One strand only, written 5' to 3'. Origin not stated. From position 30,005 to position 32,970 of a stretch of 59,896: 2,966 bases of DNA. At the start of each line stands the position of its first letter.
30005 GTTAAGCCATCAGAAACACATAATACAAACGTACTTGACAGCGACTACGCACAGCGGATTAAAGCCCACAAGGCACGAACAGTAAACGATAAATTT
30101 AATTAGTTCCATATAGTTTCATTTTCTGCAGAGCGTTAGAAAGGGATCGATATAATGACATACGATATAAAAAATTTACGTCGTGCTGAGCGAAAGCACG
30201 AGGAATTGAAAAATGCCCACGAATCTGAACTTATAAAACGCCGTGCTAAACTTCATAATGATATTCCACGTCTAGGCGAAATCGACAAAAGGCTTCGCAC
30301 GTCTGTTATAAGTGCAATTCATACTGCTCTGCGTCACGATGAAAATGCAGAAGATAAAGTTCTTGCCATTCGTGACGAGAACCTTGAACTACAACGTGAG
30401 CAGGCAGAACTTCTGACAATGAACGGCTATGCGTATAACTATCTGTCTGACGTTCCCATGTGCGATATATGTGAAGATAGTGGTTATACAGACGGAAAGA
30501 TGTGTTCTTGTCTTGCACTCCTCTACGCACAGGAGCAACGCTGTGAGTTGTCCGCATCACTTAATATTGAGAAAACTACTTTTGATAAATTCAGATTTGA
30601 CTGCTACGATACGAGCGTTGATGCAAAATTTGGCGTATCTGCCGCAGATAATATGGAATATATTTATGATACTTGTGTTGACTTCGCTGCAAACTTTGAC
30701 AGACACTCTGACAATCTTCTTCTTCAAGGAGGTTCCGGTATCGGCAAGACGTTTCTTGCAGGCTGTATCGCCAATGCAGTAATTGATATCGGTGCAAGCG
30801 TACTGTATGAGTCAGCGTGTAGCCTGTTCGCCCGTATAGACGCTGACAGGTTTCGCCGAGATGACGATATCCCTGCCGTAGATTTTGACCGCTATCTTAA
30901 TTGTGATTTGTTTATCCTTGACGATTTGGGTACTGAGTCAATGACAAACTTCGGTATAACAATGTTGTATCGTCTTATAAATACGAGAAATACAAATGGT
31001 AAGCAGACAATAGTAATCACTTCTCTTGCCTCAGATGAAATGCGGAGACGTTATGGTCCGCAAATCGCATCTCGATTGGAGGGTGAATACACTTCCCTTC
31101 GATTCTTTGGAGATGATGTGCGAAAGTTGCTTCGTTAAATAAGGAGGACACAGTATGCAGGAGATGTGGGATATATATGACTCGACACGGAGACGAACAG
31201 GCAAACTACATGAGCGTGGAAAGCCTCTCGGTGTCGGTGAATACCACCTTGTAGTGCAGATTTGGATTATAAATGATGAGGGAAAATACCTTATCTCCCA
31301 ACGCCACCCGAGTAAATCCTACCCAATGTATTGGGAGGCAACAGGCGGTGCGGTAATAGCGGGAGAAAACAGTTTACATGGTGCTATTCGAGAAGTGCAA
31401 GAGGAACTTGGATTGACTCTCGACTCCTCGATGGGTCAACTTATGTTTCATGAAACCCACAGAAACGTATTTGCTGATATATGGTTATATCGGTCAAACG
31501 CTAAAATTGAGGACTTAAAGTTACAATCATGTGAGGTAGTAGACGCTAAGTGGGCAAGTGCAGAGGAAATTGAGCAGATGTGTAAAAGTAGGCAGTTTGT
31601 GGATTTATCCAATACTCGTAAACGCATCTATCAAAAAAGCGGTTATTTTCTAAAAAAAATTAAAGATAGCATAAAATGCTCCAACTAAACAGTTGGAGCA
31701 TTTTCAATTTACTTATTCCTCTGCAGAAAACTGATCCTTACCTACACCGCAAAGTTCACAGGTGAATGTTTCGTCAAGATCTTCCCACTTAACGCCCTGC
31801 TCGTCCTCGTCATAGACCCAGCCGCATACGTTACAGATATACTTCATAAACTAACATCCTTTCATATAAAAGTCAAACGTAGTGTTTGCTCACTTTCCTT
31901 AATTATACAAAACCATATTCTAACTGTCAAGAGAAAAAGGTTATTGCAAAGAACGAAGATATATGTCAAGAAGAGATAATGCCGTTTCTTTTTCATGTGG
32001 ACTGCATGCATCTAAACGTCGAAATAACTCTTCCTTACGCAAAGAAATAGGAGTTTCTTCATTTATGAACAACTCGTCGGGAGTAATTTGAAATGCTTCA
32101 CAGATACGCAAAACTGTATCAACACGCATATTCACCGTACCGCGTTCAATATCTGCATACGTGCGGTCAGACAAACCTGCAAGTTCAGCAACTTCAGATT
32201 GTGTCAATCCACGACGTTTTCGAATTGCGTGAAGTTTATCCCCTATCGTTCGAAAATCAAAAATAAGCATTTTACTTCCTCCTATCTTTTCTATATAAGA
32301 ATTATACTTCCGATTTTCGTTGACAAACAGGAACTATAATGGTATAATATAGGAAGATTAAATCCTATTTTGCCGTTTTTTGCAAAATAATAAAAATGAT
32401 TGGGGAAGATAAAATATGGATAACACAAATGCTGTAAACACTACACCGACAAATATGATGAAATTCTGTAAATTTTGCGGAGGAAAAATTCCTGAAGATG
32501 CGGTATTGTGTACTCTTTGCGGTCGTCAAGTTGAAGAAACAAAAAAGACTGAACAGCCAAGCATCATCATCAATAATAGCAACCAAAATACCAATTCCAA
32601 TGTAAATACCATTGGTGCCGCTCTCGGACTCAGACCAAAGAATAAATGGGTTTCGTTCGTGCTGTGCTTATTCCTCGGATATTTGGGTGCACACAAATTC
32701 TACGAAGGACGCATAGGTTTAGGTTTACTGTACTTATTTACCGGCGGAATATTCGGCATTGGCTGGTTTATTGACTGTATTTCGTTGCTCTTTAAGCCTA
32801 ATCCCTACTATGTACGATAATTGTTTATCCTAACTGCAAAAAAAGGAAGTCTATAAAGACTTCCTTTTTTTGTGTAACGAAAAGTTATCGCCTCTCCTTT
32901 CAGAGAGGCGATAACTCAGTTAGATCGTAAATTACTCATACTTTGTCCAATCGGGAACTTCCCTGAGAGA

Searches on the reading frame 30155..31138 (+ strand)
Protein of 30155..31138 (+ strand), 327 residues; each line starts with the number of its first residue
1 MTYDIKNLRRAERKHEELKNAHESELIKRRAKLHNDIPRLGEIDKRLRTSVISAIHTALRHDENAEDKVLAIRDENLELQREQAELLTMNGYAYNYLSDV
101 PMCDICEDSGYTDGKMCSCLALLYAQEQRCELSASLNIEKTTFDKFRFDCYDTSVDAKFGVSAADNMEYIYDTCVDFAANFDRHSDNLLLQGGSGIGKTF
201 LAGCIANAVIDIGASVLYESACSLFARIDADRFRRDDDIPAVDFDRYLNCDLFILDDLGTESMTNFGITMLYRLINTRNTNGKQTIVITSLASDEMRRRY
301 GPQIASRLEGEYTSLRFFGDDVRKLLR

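Call 12: search_protein_families(library=pfam, proteins=[window:30155-31138:+], max_evalue=0.001)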
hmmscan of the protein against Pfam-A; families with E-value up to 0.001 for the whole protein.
window:30155-31138:+ (327 aa): 2 families
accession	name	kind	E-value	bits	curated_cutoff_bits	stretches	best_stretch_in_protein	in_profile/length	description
PF01695.23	IstB_IS21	-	7.1e-13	49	24.1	1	180-291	87-193/238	IstB-like ATP binding protein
PF00308.24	Bac_DnaA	-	0.00014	22.5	23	1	170-290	19-137/162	Bacterial DnaA ATPAse domain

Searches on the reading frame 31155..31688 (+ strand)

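Call 12: search_protein_families(library=pfam, proteins=[window:31155-31688:+], max_evalue=0.001)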
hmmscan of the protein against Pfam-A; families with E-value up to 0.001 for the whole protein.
window:31155-31688:+ (177 aa): 2 families
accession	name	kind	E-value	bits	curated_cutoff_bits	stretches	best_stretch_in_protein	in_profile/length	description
PF00293.34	NUDIX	-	1.6e-13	51.3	21.1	1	30-139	2-118/134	NUDIX domain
PF14815.12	NUDIX_4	-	1.5e-07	31.7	35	1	37-142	4-101/113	NUDIX domain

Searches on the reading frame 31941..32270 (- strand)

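Call 12: search_protein_families(library=pfam, proteins=[window:31941-32270:-], max_evalue=0.001)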
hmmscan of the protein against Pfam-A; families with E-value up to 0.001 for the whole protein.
window:31941-32270:- (109 aa): 4 families
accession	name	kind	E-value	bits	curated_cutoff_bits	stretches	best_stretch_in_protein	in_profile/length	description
PF01381.28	HTH_3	-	6.5e-15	55.4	23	1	13-67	1-55/55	Helix-turn-helix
PF13560.12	HTH_31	-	1e-13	51.8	27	1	9-67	2-61/64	Helix-turn-helix domain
PF13443.12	HTH_26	-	3e-10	40.7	22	1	12-69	1-59/63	Cro/C1-type HTH DNA-binding domain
PF12844.13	HTH_19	-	9.7e-10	38.7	30.2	1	10-68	1-59/64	Helix-turn-helix domain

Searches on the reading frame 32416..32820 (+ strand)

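Call 12: search_protein_families(library=pfam, proteins=[window:32416-32820:+], max_evalue=0.001)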
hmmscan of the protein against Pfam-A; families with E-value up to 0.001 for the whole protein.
window:32416-32820:+ (134 aa): 1 family
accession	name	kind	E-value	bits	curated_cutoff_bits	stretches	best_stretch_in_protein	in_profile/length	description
PF05154.21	TM2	-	3.9e-18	65.8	27.9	1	74-122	2-51/51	TM2 domain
